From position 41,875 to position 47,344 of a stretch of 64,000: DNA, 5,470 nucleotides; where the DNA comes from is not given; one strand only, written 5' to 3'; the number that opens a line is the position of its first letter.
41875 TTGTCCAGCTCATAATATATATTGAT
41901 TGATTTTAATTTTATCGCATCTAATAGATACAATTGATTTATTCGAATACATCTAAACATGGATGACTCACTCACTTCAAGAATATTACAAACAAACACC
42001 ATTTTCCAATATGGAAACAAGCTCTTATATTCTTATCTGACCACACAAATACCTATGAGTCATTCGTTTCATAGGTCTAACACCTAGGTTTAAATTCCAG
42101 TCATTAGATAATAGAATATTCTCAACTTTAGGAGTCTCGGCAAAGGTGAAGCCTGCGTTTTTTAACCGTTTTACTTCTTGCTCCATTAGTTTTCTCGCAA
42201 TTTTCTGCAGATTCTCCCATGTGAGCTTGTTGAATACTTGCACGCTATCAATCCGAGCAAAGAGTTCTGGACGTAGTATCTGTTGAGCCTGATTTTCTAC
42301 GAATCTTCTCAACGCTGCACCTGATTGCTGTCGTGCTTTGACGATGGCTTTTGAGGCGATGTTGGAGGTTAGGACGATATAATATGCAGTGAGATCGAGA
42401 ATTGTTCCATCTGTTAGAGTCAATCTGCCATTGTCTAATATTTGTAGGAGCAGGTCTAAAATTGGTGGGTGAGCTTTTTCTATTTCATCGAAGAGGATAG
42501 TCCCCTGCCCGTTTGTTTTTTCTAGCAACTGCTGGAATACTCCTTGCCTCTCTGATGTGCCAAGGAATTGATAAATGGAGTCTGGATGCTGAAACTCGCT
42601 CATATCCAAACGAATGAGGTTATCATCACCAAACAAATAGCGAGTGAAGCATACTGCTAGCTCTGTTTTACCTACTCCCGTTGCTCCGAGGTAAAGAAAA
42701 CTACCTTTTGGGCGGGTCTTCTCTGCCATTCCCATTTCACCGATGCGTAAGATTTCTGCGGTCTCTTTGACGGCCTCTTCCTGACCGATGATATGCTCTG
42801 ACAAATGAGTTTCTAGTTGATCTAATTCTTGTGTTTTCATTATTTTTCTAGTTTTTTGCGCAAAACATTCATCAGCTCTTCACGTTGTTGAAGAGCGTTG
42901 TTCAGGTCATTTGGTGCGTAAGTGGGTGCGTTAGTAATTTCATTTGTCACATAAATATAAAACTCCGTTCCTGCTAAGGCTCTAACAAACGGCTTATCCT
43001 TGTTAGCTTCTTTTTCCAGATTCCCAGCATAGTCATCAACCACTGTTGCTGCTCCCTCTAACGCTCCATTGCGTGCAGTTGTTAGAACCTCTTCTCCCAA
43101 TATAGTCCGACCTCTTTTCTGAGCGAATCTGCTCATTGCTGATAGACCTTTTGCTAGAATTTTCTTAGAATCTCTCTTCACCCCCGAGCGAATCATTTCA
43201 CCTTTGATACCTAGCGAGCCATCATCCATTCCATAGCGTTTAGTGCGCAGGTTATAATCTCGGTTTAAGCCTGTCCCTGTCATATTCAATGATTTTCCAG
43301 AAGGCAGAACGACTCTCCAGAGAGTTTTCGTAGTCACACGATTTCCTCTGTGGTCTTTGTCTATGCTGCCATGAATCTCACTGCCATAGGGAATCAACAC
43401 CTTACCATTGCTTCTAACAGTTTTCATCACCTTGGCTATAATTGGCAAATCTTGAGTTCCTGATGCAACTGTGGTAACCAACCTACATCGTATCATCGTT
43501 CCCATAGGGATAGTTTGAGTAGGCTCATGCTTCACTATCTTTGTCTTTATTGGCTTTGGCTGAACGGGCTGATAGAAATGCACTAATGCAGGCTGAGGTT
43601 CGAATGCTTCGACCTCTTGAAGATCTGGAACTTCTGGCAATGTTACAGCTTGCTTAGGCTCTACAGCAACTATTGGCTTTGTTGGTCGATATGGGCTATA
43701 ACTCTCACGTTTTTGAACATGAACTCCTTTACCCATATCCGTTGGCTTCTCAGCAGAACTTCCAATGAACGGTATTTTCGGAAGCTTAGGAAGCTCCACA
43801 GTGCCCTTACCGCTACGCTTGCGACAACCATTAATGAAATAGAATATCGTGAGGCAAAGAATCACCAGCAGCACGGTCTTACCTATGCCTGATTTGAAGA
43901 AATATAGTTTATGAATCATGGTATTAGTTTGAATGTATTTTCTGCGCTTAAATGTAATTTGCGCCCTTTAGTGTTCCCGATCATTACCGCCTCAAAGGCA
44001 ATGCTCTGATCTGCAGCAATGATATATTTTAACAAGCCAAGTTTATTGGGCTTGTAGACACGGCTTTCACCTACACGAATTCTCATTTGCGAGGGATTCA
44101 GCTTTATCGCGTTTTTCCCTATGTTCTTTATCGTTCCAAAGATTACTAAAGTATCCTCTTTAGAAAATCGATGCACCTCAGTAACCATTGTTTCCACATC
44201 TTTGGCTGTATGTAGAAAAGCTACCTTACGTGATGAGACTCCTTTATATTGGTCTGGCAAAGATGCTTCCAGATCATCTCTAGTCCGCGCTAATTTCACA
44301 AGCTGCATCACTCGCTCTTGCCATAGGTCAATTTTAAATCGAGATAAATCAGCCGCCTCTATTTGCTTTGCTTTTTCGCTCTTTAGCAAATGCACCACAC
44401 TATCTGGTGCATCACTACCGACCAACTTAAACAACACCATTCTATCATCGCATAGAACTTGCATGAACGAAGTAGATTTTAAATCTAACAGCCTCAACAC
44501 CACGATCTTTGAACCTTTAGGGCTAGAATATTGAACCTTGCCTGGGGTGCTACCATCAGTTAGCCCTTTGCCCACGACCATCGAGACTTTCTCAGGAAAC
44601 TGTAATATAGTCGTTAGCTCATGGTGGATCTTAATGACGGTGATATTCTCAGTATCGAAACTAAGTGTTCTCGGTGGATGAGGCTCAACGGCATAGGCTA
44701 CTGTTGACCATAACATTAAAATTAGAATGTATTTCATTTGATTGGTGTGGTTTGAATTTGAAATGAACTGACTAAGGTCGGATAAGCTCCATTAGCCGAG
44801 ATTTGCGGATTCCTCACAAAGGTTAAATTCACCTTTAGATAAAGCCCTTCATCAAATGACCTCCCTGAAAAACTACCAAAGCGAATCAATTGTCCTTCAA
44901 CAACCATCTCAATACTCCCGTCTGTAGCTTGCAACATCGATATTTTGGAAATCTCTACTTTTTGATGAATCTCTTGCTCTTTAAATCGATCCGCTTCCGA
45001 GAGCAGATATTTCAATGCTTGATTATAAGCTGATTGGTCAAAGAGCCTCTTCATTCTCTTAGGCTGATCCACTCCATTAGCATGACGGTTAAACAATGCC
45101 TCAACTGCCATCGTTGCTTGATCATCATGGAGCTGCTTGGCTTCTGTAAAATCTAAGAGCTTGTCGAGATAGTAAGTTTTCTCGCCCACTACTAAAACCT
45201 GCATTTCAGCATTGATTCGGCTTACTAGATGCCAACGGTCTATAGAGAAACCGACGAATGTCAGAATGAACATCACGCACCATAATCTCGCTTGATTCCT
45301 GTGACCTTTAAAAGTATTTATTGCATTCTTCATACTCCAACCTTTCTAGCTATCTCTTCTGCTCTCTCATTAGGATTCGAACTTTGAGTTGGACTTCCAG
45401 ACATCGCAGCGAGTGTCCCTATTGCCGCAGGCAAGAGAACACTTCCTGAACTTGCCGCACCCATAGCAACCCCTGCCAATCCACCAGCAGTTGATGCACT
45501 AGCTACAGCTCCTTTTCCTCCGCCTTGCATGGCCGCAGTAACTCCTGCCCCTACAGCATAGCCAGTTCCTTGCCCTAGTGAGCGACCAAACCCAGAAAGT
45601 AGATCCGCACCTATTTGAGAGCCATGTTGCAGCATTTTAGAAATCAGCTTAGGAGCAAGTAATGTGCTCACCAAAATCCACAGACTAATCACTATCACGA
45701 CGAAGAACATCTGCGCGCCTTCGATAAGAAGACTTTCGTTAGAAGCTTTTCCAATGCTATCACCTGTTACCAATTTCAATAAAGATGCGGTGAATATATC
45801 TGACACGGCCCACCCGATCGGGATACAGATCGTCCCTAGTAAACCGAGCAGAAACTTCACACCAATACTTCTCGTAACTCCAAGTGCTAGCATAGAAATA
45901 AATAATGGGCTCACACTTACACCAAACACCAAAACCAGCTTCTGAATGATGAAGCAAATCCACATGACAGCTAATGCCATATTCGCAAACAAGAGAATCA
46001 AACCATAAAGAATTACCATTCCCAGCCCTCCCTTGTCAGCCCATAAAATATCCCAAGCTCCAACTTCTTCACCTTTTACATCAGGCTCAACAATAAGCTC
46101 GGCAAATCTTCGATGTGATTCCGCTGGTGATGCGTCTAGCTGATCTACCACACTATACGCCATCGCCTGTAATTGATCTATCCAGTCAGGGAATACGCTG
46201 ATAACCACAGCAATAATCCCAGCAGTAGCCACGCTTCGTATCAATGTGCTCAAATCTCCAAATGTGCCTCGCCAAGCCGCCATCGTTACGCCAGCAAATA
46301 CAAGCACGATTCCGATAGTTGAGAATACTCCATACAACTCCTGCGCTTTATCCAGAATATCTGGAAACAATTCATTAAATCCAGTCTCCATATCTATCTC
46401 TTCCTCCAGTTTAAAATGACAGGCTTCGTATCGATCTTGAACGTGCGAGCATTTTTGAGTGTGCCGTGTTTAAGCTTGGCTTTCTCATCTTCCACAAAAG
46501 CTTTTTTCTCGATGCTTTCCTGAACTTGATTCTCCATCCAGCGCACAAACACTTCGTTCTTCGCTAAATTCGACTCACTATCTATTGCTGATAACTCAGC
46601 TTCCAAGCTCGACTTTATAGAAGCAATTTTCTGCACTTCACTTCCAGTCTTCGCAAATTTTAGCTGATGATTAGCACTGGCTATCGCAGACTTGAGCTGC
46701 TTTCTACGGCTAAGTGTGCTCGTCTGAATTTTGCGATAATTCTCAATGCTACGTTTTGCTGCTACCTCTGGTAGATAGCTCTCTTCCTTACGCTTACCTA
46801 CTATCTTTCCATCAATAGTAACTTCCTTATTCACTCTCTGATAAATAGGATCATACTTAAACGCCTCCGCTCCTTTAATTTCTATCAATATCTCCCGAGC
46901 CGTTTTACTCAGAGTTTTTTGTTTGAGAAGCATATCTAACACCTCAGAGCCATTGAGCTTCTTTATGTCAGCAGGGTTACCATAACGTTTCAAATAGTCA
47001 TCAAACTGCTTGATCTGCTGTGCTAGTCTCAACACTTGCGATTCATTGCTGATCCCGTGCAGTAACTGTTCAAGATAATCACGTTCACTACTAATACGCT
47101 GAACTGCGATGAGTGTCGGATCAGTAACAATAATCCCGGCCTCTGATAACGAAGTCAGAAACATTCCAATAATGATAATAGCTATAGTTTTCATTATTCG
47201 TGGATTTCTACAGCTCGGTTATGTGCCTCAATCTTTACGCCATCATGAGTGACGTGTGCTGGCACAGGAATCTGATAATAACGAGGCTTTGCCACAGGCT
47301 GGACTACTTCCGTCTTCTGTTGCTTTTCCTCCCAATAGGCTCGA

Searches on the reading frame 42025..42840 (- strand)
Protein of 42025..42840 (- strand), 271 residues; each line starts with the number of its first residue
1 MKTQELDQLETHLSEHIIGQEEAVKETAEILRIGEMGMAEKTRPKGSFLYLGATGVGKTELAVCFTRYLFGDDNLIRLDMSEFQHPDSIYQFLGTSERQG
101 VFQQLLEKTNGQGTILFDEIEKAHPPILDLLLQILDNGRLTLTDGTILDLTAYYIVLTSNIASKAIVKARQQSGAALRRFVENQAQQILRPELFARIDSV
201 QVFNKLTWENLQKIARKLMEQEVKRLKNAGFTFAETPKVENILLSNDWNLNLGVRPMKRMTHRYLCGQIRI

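Call 10: search_protein_families(library=pfam, proteins=[window:42025-42840:-], max_evalue=0.01)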
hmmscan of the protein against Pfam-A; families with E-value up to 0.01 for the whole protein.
window:42025-42840:- (271 aa): 8 families
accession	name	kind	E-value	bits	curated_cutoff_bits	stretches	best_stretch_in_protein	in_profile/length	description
PF07724.20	AAA_2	-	2.4e-29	102.9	27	1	43-199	1-165/166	AAA domain (Cdc48 subfamily)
PF07728.20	AAA_5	-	1.1e-08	35.6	22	1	49-167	3-126/139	AAA domain (dynein-related subfamily)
PF10431.15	ClpB_D2-small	-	2e-05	25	21.9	1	206-265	1-60/81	C-terminal, D2-small domain, of ClpB protein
PF13401.12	AAA_22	-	8.2e-05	23.4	27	0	45-136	5-109/130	AAA domain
PF00004.35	AAA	-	0.00082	20.3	21.2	1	49-141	2-98/131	ATPase family associated with various cellular activities (AAA)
PF13173.12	AAA_14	-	0.0012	19.3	27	1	50-138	7-88/129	AAA domain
PF00158.32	Sigma54_activat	-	0.0087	16.2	20.2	0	46-142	23-124/168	Sigma-54 interaction domain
PF13191.12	AAA_16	-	0.0099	16.8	32.6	0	41-216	21-157/167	AAA ATPase domain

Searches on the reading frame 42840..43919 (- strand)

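Call 10: search_protein_families(library=pfam, proteins=[window:42840-43919:-], max_evalue=0.01)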
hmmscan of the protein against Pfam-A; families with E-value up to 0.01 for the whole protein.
window:42840-43919:- (359 aa): 1 family
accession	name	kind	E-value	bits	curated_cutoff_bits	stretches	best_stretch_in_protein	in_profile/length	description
PF03743.19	TrbI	-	1.6e-17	64.4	35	1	136-328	1-186/188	Bacterial conjugation TrbI-like protein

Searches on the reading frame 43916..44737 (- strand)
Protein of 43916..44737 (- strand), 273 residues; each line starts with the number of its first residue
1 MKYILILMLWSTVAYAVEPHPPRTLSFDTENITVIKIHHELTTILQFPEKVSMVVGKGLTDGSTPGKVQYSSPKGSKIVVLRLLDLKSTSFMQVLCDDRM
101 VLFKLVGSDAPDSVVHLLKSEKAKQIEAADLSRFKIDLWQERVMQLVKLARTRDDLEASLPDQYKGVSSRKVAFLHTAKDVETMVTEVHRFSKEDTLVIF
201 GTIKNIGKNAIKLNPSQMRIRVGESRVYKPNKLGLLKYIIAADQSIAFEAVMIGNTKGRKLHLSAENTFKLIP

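Call 10: search_protein_families(library=pfam, proteins=[window:43916-44737:-], max_evalue=0.01)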
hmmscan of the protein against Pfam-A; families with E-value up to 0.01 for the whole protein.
window:43916-44737:- (273 aa): 1 family
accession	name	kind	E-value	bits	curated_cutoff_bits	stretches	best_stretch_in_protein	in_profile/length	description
PF11611.13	DUF4352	-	0.0055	17.4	25.9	0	189-231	30-72/122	Domain of unknown function (DUF4352)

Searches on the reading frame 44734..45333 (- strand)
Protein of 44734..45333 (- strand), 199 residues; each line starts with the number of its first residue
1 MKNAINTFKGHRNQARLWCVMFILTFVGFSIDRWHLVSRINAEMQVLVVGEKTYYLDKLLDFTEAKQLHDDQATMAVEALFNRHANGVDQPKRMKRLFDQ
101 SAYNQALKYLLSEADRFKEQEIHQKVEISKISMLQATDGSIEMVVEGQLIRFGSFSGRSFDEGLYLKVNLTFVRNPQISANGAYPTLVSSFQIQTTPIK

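Call 10: search_protein_families(library=pfam, proteins=[window:44734-45333:-], max_evalue=0.01)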
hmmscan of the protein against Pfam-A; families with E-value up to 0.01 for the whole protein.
window:44734-45333:- (199 aa): 1 family
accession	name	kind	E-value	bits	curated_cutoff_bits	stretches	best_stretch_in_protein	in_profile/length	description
PF05309.16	TraE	-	0.0012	18.7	24.8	1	71-135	72-137/182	TraE protein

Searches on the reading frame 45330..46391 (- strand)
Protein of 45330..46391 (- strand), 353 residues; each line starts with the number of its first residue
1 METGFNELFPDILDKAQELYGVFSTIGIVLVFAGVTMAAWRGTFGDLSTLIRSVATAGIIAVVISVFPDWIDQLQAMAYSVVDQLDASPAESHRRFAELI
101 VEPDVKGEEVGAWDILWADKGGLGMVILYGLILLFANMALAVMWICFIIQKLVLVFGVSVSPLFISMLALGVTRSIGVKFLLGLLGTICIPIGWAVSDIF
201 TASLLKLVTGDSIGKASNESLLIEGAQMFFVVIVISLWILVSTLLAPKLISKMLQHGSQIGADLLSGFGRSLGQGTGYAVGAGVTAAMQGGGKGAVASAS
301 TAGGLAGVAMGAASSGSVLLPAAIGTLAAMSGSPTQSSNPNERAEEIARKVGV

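Call 10: search_protein_families(library=pfam, proteins=[window:45330-46391:-], max_evalue=0.01)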
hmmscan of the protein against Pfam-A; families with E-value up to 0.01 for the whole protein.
window:45330-46391:- (353 aa): 1 family
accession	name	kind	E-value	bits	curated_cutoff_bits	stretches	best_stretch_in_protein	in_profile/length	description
PF04610.19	TrbL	-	0.00033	20.9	25.9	1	27-240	2-212/215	TrbL/VirB6 plasmid conjugal transfer protein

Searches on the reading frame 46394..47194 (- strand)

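Call 10: search_protein_families(library=pfam, proteins=[window:46394-47194:-], max_evalue=0.01)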
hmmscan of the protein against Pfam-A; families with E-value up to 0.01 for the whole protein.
window:46394-47194:- (266 aa): 1 family
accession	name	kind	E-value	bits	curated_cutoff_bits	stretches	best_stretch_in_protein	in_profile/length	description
PF25274.1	MJ0548_C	-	0.0091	16.7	27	0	164-243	3-85/97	Connectase MJ0548-like, C-terminal domain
